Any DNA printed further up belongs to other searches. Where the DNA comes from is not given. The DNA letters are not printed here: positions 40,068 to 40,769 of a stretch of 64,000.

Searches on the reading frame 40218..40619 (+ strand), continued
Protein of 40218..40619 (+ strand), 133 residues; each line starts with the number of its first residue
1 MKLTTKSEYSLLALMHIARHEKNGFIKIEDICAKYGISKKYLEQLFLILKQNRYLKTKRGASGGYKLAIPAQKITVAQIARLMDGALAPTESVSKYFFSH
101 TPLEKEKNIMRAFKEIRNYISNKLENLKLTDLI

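Call 43: search_protein_families(library=pfam, proteins=[L079:4470-5288:+, L079:5285-5986:+, L084:2018-2815:+, L084:2806-3513:+, L031:5708-7231:+, L030:2233-3729:+, L049:2445-3863:+, L040:1556-3130:+, L013:2525-2929:+, L053:987-1754:+])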
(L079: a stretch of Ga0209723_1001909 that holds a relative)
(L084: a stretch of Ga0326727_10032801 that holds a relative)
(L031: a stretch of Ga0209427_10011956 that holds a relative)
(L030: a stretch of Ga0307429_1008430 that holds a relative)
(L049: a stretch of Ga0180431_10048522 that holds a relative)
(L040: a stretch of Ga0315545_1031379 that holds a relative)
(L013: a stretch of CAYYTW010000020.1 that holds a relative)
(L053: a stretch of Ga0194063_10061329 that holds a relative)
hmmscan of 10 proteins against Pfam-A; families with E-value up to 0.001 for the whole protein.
L079:4470-5288:+ (272 aa): 5 families
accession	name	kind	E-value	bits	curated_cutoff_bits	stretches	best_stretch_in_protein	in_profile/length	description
PF00005.33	ABC_tran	-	8.7e-14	52.7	25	1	23-170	6-135/137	ABC transporter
PF13304.12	AAA_21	-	9.7e-05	23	27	0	140-199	235-301/304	AAA domain, putative AbiEii toxin, Type IV TA system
PF13476.12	AAA_23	-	0.00012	23.3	27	1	29-61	20-52/201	AAA domain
PF13401.12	AAA_22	-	0.00015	22.6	27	1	30-189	7-109/130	AAA domain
PF02463.25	SMC_N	-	0.00049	20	40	0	29-48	24-44/220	RecF/RecN/SMC N terminal domain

L079:5285-5986:+ (233 aa): 3 families
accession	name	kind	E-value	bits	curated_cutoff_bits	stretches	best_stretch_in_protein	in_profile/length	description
PF02492.25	cobW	-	1.1e-10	41.9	20.7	1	4-162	3-176/180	CobW/HypB/UreG, nucleotide-binding domain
PF03308.22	MeaB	-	1.6e-05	24.5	23.1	0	12-184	44-233/273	Methylmalonyl Co-A mutase-associated GTPase MeaB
PF10662.15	PduV-EutP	-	0.0001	22.5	21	0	116-181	75-140/143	Ethanolamine utilisation - propanediol utilisation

L084:2018-2815:+ (265 aa): 5 families
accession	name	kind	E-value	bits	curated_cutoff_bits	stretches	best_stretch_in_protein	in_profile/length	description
PF00005.33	ABC_tran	-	1.5e-16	61.7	25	1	27-174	6-135/137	ABC transporter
PF13304.12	AAA_21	-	9.9e-05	23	27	0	35-64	2-26/304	AAA domain, putative AbiEii toxin, Type IV TA system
PF13401.12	AAA_22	-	0.00012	22.9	27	1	34-190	7-106/130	AAA domain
PF02463.25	SMC_N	-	0.00013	21.9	40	1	34-204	26-201/220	RecF/RecN/SMC N terminal domain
PF13476.12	AAA_23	-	0.00048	21.3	27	1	33-65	20-52/201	AAA domain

L084:2806-3513:+ (235 aa): 1 family
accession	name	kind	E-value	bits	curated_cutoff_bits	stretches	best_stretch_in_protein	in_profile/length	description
PF02492.25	cobW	-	6.6e-11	42.5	20.7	1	7-166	4-178/180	CobW/HypB/UreG, nucleotide-binding domain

L031:5708-7231:+ (508 aa): 4 families
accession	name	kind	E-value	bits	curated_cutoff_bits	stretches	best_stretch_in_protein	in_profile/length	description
PF13607.11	Succ_CoA_lig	-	5.6e-48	162.6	27.4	1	156-293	1-138/138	Succinyl-CoA ligase like flavodoxin domain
PF13380.12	CoA_binding_2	-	8.8e-27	94.3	22.8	1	14-139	1-114/116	CoA binding domain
PF02629.25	CoA_binding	-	1.3e-11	45.6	22.3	1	12-104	2-97/97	CoA binding domain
PF19045.5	Ligase_CoA_2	-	1.9e-10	41.4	23.7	1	304-449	1-150/162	Ligase-CoA domain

L030:2233-3729:+ (499 aa): 2 families
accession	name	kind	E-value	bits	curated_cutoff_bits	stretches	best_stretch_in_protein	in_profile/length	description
PF05193.26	Peptidase_M16_C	-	1.2e-19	71.3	23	1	199-383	1-180/181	Peptidase M16 inactive domain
PF00675.25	Peptidase_M16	-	3.7e-05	24.1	22.3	1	56-137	29-107/149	Insulinase (Peptidase family M16)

L049:2445-3863:+ (473 aa): 0 families

L040:1556-3130:+ (525 aa): 3 families
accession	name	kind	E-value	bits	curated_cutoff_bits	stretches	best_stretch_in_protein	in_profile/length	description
PF00361.26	Proton_antipo_M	-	2.6e-59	201.3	21.5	1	158-460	1-292/294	NADH:quinone oxidoreductase/Mrp antiporter, TM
PF00662.26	Proton_antipo_N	-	8.3e-07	29.2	24.5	1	99-141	8-50/51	NADH-Ubiquinone oxidoreductase (complex I), chain 5 N-terminus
PF10125.14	NADHdeh_related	-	2.5e-06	27.5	27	1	142-260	69-184/218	NADH dehydrogenase I, subunit N related protein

L013:2525-2929:+ (134 aa): 1 family
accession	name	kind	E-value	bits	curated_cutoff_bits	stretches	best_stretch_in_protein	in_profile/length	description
PF18959.5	DUF5701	-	1.6e-12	48.1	27.4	1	2-106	55-180/206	Family of unknown function (DUF5701)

L053:987-1754:+ (256 aa): 5 families
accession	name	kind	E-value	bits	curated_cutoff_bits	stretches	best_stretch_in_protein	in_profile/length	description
PF00005.33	ABC_tran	-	6.1e-15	56.5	25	1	22-170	5-135/137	ABC transporter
PF13401.12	AAA_22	-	5.4e-05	24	27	1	30-188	7-108/130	AAA domain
PF13304.12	AAA_21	-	6.3e-05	23.6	27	0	31-68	2-46/304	AAA domain, putative AbiEii toxin, Type IV TA system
PF02463.25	SMC_N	-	0.0002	21.3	40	0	30-199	26-200/220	RecF/RecN/SMC N terminal domain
PF13191.12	AAA_16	-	0.00041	21.3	32.6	1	29-136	25-136/167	AAA ATPase domain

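Call 48: find_encoding_contigs(protein=P0001, flank=10000, max_places=3)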
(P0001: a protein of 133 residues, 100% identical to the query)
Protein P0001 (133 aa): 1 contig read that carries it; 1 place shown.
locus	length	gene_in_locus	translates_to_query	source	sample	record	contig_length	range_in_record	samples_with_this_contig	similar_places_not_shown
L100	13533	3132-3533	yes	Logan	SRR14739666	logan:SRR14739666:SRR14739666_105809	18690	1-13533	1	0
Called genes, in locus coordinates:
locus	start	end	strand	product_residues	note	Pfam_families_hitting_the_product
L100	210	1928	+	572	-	PF11924:IAT_beta, PF15976:CooC_C (weak), PF09134:Invasin_D3 (faint), PF13620:CarboxypepD_reg, PF13715:CarbopepD_reg_2 (faint), PF17963:Big_9 (weak)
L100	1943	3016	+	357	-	PF07894:SACK1 (weak), PF13091:PLDc_2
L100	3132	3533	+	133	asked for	PF02082:Rrf2, PF20306:Sp-DndD (faint)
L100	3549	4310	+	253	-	PF01925:TauE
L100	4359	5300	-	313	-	PF04055:Radical_SAM (weak)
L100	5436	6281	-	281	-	PF05552:MS_channel_1st_1, PF00924:MS_channel_2nd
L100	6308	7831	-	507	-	PF13347:MFS_2, PF07690:MFS_1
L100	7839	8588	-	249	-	PF02080:TrkA_C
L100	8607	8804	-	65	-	PF06305:LapA_dom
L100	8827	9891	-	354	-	PF01544:CorA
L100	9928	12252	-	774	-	PF03636:Glyco_hydro_65N, PF03632:Glyco_hydro_65m, PF03633:Glyco_hydro_65C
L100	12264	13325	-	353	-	PF13439:Glyco_transf_4, PF20706:GT4-conflict (weak), PF00534:Glycos_transf_1, PF13692:Glyco_trans_1_4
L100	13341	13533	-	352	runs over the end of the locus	PF13439:Glyco_transf_4 (weak), PF00534:Glycos_transf_1, PF13692:Glyco_trans_1_4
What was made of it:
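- On CymR: No cysK lies within 10 kb (call 48).
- Closest known: IscR, in particular the apo-IscR and Thermincola potens IscR type. Different: It is not next to isc or suf genes (call 48).
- No sulfur-assimilation gene lies within 10 kb in this genome (call 48).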

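Call 51: find_encoding_contigs(protein=P0064, flank=8000, max_places=2)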
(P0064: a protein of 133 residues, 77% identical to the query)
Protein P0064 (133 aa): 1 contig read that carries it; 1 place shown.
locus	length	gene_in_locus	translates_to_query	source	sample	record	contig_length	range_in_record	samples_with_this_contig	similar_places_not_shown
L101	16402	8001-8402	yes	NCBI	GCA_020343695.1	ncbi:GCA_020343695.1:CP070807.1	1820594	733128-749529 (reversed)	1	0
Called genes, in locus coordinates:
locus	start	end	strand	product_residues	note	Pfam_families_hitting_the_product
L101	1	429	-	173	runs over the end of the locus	PF01904:DUF72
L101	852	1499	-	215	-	PF07238:PilZ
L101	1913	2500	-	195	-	PF14559:TPR_19 (weak), PF00515:TPR_1 (weak), PF13424:TPR_12, PF13432:TPR_16 (weak), PF00515:TPR_1 (weak), PF07719:TPR_2 (weak), PF13181:TPR_8 (weak), PF14559:TPR_19 (weak), +11 more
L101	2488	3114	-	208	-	PF05430:Methyltransf_30 (faint)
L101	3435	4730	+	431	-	PF02310:B12-binding, PF04055:Radical_SAM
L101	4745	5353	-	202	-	PF02245:Pur_DNA_glyco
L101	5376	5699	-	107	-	-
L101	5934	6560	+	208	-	-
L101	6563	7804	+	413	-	PF00753:Lactamase_B, PF00581:Rhodanese, PF11127:YgaP-like_TM (weak)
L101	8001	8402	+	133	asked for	PF02082:Rrf2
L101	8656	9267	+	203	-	PF00208:ELFV_dehydrog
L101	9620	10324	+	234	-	PF01590:GAF, PF13185:GAF_2, PF13492:GAF_3, PF03861:ANTAR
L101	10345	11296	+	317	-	-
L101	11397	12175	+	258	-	PF13145:Rotamase_2 (faint)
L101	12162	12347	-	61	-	PF12797:Fer4_2, PF12838:Fer4_7 (faint), PF00037:Fer4 (weak), PF12837:Fer4_6 (weak), PF13459:Fer4_15 (weak), PF14697:Fer4_21 (weak), PF13370:Fer4_13 (weak)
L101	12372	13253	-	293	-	PF02775:TPP_enzyme_C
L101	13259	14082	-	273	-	PF01855:POR_N, PF17147:PFOR_II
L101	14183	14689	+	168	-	PF04101:Glyco_tran_28_C (weak)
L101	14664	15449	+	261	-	PF00583:Acetyltransf_1, PF13673:Acetyltransf_10 (weak), PF13508:Acetyltransf_7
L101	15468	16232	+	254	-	PF02348:CTP_transf_3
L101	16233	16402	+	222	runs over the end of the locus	PF01408:GFO_IDH_MocA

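Call 52: find_encoding_contigs(protein=P0009, flank=8000, max_places=2)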
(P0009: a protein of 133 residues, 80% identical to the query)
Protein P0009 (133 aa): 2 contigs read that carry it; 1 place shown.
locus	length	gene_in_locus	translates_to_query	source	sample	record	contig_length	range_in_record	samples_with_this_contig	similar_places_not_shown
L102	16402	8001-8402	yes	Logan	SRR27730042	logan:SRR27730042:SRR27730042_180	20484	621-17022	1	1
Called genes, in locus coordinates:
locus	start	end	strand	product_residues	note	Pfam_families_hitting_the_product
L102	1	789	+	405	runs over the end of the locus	PF13439:Glyco_transf_4, PF13579:Glyco_trans_4_4 (weak), PF00534:Glycos_transf_1, PF13692:Glyco_trans_1_4, PF13524:Glyco_trans_1_2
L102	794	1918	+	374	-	PF13439:Glyco_transf_4, PF00534:Glycos_transf_1, PF13692:Glyco_trans_1_4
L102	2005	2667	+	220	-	PF02706:Wzz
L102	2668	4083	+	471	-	PF04932:Wzy_C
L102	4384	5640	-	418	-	PF01943:Polysacc_synt (weak), PF13440:Polysacc_synt_3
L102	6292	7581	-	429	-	PF03446:NAD_binding_2 (weak), PF03721:UDPG_MGDP_dh_N, PF00984:UDPG_MGDP_dh, PF03720:UDPG_MGDP_dh_C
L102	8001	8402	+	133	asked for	PF02082:Rrf2, PF20306:Sp-DndD (faint)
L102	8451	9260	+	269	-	PF00005:ABC_tran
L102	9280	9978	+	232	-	PF02492:cobW, PF10662:PduV-EutP (faint)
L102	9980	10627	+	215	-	PF04060:FeS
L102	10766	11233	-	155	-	PF04390:LptE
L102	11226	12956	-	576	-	PF13623:SurA_N_2, PF13624:SurA_N_3, PF00639:Rotamase, PF13145:Rotamase_2 (weak)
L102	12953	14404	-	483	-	PF00749:tRNA-synt_1c, PF19269:Anticodon_2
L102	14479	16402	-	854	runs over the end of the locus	PF00082:Peptidase_S8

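Call 53: find_encoding_contigs(protein=P0088, flank=8000, max_places=2)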
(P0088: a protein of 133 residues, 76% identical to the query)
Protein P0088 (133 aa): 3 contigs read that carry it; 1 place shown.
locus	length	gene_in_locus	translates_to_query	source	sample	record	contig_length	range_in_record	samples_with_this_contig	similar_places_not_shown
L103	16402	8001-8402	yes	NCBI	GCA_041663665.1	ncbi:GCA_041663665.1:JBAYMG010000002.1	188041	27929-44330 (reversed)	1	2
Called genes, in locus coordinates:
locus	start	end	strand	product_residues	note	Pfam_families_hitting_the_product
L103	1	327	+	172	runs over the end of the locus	-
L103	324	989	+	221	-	PF13248:Zn_ribbon_3 (faint), PF12728:HTH_17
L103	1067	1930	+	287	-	PF24390:PRTase-CE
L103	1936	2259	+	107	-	-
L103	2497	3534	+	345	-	PF00078:RVT_1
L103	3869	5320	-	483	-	-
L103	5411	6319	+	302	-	PF01040:UbiA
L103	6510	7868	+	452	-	PF12913:SH3_6, PF00877:NLPC_P60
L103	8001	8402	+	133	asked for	PF02082:Rrf2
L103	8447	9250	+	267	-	PF00005:ABC_tran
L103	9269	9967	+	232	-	PF02492:cobW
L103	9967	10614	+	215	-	PF04060:FeS (weak)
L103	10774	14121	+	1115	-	PF25046:DUF7790, PF01551:Peptidase_M23 (weak)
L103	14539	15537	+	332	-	PF06508:QueC (weak)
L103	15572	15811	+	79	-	-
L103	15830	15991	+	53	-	PF19451:DUF5989 (weak)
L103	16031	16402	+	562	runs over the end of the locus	PF02543:Carbam_trans_N, PF16861:Carbam_trans_C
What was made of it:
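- The ABC-ATPase/CobW/FeS trio (calls 43, 52, 53) points to metal or Fe-S metabolism.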

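Call 55: search_protein_families(library=ncbifam, proteins=[L102:8451-9260:+, L102:9280-9978:+, L102:9980-10627:+, L101:6563-7804:+, L101:5934-6560:+, L055:1901-3100:+, L085:1007-1894:+], max_evalue=0.00001)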
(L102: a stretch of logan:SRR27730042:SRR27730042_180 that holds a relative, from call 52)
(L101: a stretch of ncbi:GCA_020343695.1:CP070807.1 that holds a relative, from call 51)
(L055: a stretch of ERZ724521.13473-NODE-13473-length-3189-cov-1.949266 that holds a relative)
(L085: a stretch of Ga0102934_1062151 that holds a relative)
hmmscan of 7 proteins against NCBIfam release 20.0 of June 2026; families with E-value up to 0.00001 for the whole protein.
L102:8451-9260:+ (269 aa): 107 families (the best 25 are shown)
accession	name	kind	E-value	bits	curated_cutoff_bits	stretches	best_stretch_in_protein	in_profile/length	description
TIGR03608.1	L_ocin_972_ABC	subfamily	5.7e-16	58.6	254.85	1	18-206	9-201/206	putative bacteriocin export ABC transporter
NF043075.1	MMSYN1_0197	equivalog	6.9e-14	51.5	550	1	20-223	15-218/341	spermidine/putrescine ABC transporter ATP-binding protein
TIGR01277.1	thiQ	equivalog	7.5e-14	51.8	245.05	1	24-200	17-190/213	thiamine ABC transporter ATP-binding protein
TIGR04521.1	ECF_ATPase_2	equivalog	8.1e-14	51.4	330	1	136-259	137-262/279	energy-coupling factor transporter ATPase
NF006987.0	PRK09452.1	equivalog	1.6e-13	50.1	482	1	18-219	28-229/378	spermidine/putrescine ABC transporter ATP-binding protein PotA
TIGR02982.1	heterocyst_DevA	subfamily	3.6e-13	49.6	295.8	1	4-216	3-219/220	ABC exporter ATP-binding subunit, DevA family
NF000355.4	ribo_prot_ABC_F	equivalog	4.8e-13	48.8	380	1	20-198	15-173/499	ribosomal protection-like ABC-F family protein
NF008039.0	PRK10771.1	equivalog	1.1e-12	47.8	298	1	25-171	19-156/234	thiamine ABC transporter ATP-binding protein ThiQ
NF000168.2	ABCF_Msr_all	exception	1.8e-12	46.7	680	1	16-216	305-483/487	Msr family ABC-F type ribosomal protection protein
NF038007.1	ABC_ATP_DarD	equivalog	5e-12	45.8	375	1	18-215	16-217/218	darobactin export ABC transporter ATP-binding protein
TIGR02857.1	CydD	equivalog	7.5e-12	45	435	1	17-207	332-525/529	thiol reductant ABC exporter subunit CydD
TIGR02203.1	MsbA_lipidA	equivalog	8.9e-12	44.3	602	1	4-172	333-498/572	lipid A export permease/ATP-binding protein MsbA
TIGR00968.1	3a0106s01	subfamily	9.1e-12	45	342.75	1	17-223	10-216/237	sulfate ABC transporter ATP-binding protein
NF010158.0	PRK13637.1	equivalog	9.9e-12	44.5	390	1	1-242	1-245/287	energy-coupling factor transporter ATPase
TIGR04406.1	LPS_export_lptB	equivalog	1.2e-11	44.4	240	1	19-176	13-166/239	LPS export ABC transporter ATP-binding protein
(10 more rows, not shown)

L102:9280-9978:+ (232 aa): 5 families
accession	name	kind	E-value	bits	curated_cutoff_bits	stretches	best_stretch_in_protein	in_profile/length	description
TIGR00073.1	hypB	equivalog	1.4e-12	47.5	121.2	1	8-184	37-213/217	hydrogenase nickel incorporation protein HypB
NF041053.1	CobW_rel_Se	equivalog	2e-08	34.1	180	1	1-186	1-174/195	CobW-related selenoprotein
NF007775.0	PRK10463.1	equivalog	2.7e-08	33.5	385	1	9-152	112-252/290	hydrogenase nickel incorporation protein HypB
TIGR00101.1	ureG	equivalog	8.6e-08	32.2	204.2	1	4-145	4-152/199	urease accessory protein UreG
TIGR00750.1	lao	equivalog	8.4e-06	25.1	240.75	0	3-38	36-71/300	methylmalonyl Co-A mutase-associated GTPase MeaB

L102:9980-10627:+ (215 aa): 0 families

L101:6563-7804:+ (413 aa): 19 families
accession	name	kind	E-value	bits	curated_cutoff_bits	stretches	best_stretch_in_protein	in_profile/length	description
TIGR03413.1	GSH_gloB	equivalog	1.6e-33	116.1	200.8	1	16-173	11-167/248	hydroxyacylglutathione hydrolase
NF040641.1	bifunc_ST_SDO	equivalog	1.8e-28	99.6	625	1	37-223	189-402/423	bifunctional sulfur transferase/dioxygenase Blh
NF007597.0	PRK10241.1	equivalog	3.1e-19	69.2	421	1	16-186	13-185/251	hydroxyacylglutathione hydrolase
NF041804.1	MBL_fold_SolJ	exception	2.9e-18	65.9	350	1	16-200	21-208/224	solanimycin biosynthesis MBL-fold hydrolase SolJ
NF006444.0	PRK08762.1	equivalog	6.1e-16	58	449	1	225-334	11-119/387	molybdopterin-synthase adenylyltransferase MoeB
NF045521.1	rhoda_near_glyco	subfamily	7.6e-14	51.7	145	1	223-331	12-117/144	rhodanese homology domain-containing protein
NF012229.1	bla_class_B_core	domain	3.6e-10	40.2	100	1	19-119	19-135/139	metallo-beta-lactamase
NF005902.0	PRK07878.1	equivalog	3.6e-10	39.3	647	1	224-324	282-383/392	adenylyltransferase/sulfurtransferase MoeZ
NF001195.0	PRK00162.1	equivalog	7.3e-10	39.1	102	1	228-330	4-104/108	thiosulfate sulfurtransferase GlpE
NF033105.1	bla_subclass_B3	equivalog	9.3e-10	38.2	240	0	18-84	26-96/257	subclass B3 metallo-beta-lactamase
NF007627.0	PRK10287.1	equivalog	1.2e-09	38.3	102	1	247-321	22-96/104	thiosulfate sulfurtransferase PspE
TIGR02981.1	phageshock_pspE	exception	6.6e-09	36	126.3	1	247-321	20-94/101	thiosulfate sulfurtransferase PspE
NF041203.1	rhodanese_LYCAU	equivalog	2.1e-07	30.6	115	1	225-329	17-123/126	rhodanese-related (seleno)protein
NF005646.0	PRK07411.1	equivalog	5.9e-07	28.9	633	1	225-326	278-383/390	molybdopterin-synthase adenylyltransferase MoeB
NF001133.1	PRK00142.1-1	equivalog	1.3e-06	28.2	170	1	224-325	101-206/229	oxygen-dependent tRNA uridine(34) hydroxylase TrhO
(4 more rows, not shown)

L101:5934-6560:+ (208 aa): 1 family
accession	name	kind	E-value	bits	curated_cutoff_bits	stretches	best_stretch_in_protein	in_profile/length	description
TIGR03471.1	HpnJ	equivalog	6.7e-07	28.5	577.6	1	8-87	327-398/472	hopanoid biosynthesis associated radical SAM protein HpnJ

L055:1901-3100:+ (399 aa): 43 families (the best 25 are shown)
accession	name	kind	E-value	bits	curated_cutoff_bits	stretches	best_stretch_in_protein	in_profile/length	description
NF005871.0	PRK07811.1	equivalog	8e-152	505.3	513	1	4-383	10-387/389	cystathionine gamma-synthase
NF005810.0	PRK07671.1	equivalog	1.1e-145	485.5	594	1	8-382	4-376/377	bifunctional cystathionine gamma-lyase/homocysteine desulfhydrase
NF004821.0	PRK06176.1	equivalog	9.5e-142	472.3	642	1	9-383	5-377/380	cystathionine gamma-synthase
NF005976.0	PRK08064.1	equivalog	4e-137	457.3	627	1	3-384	3-382/390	cystathionine beta-lyase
TIGR02080.1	O_succ_thio_ly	equivalog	2.4e-121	405.1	504.55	1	7-384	4-381/382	cystathionine gamma-synthase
NF006003.0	PRK08133.1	equivalog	1.2e-115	386.4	522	1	2-382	7-394/396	O-succinylhomoserine sulfhydrylase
NF005695.0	PRK07503.1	equivalog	4.5e-115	384.6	666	1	9-386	12-398/403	methionine gamma-lyase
TIGR01328.1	met_gam_lyase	equivalog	4.8e-115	384.6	549.7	1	6-383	3-389/391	methionine gamma-lyase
NF004876.0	PRK06234.1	subfamily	9.7e-114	380.5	666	1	9-383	11-396/400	methionine gamma-lyase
TIGR01329.1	cysta_beta_ly_E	equivalog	2.5e-113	378.7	487.5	1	8-385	2-381/383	cystathionine beta-lyase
NF006463.0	PRK08861.1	equivalog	2.1e-110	369.3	670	1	4-387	3-386/388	O-succinylhomoserine (thiol)-lyase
TIGR01325.1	O_suc_HS_sulf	equivalog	4.8e-110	367.7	510.05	1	36-382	36-380/380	O-succinylhomoserine sulfhydrylase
NF043007.1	CysBLyMetC_Staph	equivalog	7.5e-110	367.4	700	1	25-384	22-374/378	cystathionine beta-lyase MetC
NF006095.0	PRK08247.1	equivalog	7.3e-108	360.6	585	1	8-383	7-364/369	methionine biosynthesis PLP-dependent protein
NF006450.0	PRK08776.1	equivalog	1.2e-107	360.2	730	1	7-394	13-401/405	O-succinylhomoserine (thiol)-lyase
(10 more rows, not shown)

L085:1007-1894:+ (296 aa): 1 family
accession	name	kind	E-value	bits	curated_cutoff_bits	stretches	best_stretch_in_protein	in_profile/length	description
TIGR00785.1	dass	subfamily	2.8e-43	148.3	198.6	1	25-293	2-279/444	DASS family sodium-coupled anion symporter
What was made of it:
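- A metallo-beta-lactamase-rhodanese (Blh-like) gene lies just upstream of rrf2 in L101 (calls 51, 55).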

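Call 62: search_protein_families(library=pfam, proteins=[L036:1608-2132:+, L102:9980-10627:+], max_evalue=0.01)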
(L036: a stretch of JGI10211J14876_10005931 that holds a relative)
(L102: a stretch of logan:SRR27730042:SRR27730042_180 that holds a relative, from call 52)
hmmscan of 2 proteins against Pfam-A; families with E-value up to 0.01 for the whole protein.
L036:1608-2132:+ (174 aa): 1 family
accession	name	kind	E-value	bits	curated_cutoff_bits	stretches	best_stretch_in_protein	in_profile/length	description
PF00582.32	Usp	-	6.6e-07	30.4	24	1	39-172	14-138/141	Universal stress protein family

L102:9980-10627:+ (215 aa): 1 family
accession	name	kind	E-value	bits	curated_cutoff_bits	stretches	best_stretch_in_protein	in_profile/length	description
PF04060.18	FeS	-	1.9e-08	34.3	23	1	10-42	1-33/33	Putative Fe-S cluster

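Call 71: predict_structure(alignment_id=A2)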
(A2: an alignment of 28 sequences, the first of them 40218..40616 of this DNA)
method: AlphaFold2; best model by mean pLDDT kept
length: 133 residues; sequences in the alignment: 28
mean_pLDDT: 83.7   pTM: 0.75
mean pLDDT of the five models: 83.7, 81.9, 80.2, 78.4, 76.1
residues with pLDDT >= 90: 70; 70-90: 41; 50-70: 12; < 50: 10
segments of 3 or more residues with pLDDT < 50: 91-96
pLDDT, mean of each block of 10 residues (from residue 1): 76 95 92 93 96 93 91 92 69 50 73 80 88 89
secondary structure, 60 per line:
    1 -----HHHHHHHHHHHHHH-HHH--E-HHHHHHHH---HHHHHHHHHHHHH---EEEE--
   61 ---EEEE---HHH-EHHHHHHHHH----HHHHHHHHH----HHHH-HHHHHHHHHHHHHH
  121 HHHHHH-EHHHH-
elements in order: H6-19 H28-35 H39-51 E55-58 E64-67 H76-84 H89-97 H102-105 H107-126 H129-132
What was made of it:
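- On Rrf2 superfamily (PF02082 / TIGR00738): The model (pLDDT 83.7) has helices 6-19, 28-35 and 39-51, a wing at 55-67 and a helix at 107-126 (call 71).
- Tried and rejected: The structure model does not resolve the sensor loop: residues 91-96 have pLDDT below 50 (call 71).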

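Call 73: fold_search(model_id=the predicted structure, library=pdb)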
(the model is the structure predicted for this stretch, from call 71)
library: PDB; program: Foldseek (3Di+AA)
matches with E <= 10: 1657; with E <= 0.001: 35
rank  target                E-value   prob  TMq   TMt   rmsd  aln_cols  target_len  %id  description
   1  2y75_D                6.7e-09  1.00  0.76  0.78   3.3       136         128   27  The Structure of CymR (YrzC) the Global Cysteine Regulator of B. subtilis (released 2011-08-03)
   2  2y75_B                1.3e-08  1.00  0.76  0.79   3.3       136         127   27  The Structure of CymR (YrzC) the Global Cysteine Regulator of B. subtilis (released 2011-08-03)
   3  2y75_E                1.4e-08  1.00  0.76  0.78   3.6       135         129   27  The Structure of CymR (YrzC) the Global Cysteine Regulator of B. subtilis (released 2011-08-03)
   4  3t8t                  2.3e-08  1.00  0.71  0.76   5.1       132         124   30  Crystal structure of Staphylococcus aureus CymR oxidized form (released 2012-05-16)
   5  4cic_B                3.2e-08  1.00  0.72  0.70   5.1       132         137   28  T. potens IscR (released 2014-05-28)
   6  4cic_A                4.5e-08  1.00  0.72  0.69   5.1       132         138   28  T. potens IscR (released 2014-05-28)
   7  3t8r                  4.8e-08  1.00  0.70  0.76   4.3       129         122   30  Crystal structure of Staphylococcus aureus CymR (released 2012-05-16)
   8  4hf0_A                8.3e-08  1.00  0.67  0.73   5.9       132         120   26  Crystal Structure of Apo IscR (released 2013-05-08)
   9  4hf2_A                8.8e-08  1.00  0.70  0.79   5.0       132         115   26  Crystal Structure of E43A IscR mutant bound to its promoter (released 2013-05-08)
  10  3lwf_A                1.1e-07  1.00  0.78  0.73   3.3       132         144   30  Crystal structure of Putative transcriptional regulator (NP_470886.1) from LISTERIA INNOCUA at 2.06 A resolution (released 2010-05-12)
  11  4chu_B                1.4e-07  1.00  0.68  0.71   7.2       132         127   26  E. coli IscR-DNA complex (released 2014-05-28)
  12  4hf1_B                1.8e-07  1.00  0.68  0.70   4.4       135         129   27  Crystal Structure of IscR bound to its promoter (released 2013-05-08)
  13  4hf2_B                1.9e-07  1.00  0.69  0.75   5.0       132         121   27  Crystal Structure of E43A IscR mutant bound to its promoter (released 2013-05-08)
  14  4hf0_B                2.6e-07  1.00  0.66  0.74   5.0       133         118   26  Crystal Structure of Apo IscR (released 2013-05-08)
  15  2y75_C                2.9e-07  1.00  0.74  0.77   3.6       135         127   27  The Structure of CymR (YrzC) the Global Cysteine Regulator of B. subtilis (released 2011-08-03)
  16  2y75_A                3.5e-07  1.00  0.72  0.76   3.7       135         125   25  The Structure of CymR (YrzC) the Global Cysteine Regulator of B. subtilis (released 2011-08-03)
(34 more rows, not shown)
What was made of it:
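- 40218..40619 (+): rrf2: 133-aa Rrf2-family regulator of the cysteine-ligand-free clade (loop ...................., residues 84-103). The model has pLDDT 83.7 and its best PDB fold match is B. subtilis CymR, TM-score 0.76 (calls 71, 73).
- On Rrf2 superfamily (PF02082 / TIGR00738): The Foldseek hits with E <= 0.001 are all Rrf2-family or Rrf2-like regulators (call 73).
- The Foldseek hits with E <= 0.001 are all Rrf2-family or Rrf2-like regulators, with CymR first (call 73).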
